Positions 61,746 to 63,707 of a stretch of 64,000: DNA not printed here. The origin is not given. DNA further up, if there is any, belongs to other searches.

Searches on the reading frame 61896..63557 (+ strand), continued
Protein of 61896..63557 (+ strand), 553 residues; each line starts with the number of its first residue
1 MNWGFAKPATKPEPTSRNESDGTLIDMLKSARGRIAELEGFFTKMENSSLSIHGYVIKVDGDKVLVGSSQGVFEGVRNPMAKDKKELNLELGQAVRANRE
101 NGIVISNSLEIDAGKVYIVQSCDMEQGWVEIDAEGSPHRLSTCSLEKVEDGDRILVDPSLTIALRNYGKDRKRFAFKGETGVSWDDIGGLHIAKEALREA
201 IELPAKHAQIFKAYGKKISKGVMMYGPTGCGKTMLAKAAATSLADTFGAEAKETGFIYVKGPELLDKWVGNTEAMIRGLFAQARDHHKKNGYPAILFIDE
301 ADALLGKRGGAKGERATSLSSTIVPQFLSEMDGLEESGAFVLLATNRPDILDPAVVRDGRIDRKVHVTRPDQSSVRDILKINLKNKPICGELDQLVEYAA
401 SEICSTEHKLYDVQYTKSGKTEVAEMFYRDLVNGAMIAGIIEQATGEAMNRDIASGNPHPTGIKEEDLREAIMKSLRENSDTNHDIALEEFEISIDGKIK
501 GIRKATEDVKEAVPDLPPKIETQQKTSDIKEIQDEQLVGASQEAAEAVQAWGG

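Call 76: list_cluster_members(proteins=[P0001, P0006, P0010])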
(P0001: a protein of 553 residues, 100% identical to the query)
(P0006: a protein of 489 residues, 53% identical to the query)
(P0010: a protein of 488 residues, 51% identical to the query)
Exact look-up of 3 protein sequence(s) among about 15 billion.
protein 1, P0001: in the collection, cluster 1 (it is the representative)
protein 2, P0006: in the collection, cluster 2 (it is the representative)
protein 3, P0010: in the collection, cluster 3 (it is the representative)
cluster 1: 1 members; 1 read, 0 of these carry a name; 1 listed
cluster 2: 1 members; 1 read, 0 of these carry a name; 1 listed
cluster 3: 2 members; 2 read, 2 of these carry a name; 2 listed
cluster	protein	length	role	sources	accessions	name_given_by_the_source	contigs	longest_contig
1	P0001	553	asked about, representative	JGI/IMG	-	-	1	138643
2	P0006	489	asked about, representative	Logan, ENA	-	-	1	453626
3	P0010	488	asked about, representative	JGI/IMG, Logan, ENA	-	proteasome-associated ATPase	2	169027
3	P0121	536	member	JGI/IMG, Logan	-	proteasome-associated ATPase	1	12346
